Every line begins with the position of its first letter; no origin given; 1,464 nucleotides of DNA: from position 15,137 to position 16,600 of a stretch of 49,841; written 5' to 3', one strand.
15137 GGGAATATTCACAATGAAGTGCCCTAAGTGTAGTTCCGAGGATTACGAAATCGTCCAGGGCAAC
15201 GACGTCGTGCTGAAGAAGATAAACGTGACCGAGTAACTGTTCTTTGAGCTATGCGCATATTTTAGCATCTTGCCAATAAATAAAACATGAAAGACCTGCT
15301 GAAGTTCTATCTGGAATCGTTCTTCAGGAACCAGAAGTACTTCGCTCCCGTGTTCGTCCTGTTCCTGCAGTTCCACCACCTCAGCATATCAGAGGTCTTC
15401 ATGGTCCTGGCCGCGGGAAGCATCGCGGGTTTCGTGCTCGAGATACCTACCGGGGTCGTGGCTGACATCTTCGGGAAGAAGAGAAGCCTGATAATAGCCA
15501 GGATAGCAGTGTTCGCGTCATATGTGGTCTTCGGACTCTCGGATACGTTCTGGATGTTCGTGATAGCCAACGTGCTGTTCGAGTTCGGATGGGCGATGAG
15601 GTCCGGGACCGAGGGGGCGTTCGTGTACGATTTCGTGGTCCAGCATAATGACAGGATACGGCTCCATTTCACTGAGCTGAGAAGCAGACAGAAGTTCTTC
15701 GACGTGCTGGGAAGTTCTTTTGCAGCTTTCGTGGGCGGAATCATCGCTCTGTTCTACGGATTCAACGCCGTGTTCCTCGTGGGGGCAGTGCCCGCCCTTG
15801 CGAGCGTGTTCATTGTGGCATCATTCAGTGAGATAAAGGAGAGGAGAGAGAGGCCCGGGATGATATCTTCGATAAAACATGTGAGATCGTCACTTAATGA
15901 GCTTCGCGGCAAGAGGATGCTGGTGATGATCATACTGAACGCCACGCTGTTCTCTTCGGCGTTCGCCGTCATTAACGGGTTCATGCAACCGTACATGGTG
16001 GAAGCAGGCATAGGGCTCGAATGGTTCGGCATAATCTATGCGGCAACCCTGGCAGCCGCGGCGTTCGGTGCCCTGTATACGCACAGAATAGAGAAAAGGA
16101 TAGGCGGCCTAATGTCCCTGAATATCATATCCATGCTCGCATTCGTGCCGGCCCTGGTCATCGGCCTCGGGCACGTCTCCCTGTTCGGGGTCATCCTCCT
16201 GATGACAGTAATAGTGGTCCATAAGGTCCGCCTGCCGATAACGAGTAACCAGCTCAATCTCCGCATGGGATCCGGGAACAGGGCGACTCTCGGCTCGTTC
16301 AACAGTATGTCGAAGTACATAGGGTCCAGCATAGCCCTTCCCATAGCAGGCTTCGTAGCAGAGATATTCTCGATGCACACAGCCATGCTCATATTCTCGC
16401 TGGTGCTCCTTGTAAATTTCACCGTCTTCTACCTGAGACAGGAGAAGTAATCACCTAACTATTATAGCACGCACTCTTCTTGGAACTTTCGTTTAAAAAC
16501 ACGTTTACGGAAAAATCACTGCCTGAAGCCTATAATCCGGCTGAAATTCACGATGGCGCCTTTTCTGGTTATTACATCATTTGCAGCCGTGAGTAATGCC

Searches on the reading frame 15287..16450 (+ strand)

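Call 60: search_protein_families(library=pfam, proteins=[window:15287-16450:+], max_evalue=0.00001)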
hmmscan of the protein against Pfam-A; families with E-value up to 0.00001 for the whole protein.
window:15287-16450:+ (387 aa): 1 family
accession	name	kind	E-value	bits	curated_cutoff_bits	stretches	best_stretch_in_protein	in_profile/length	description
PF07690.21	MFS_1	-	2.5e-22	79.7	33.4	1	17-305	13-298/347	Major Facilitator Superfamily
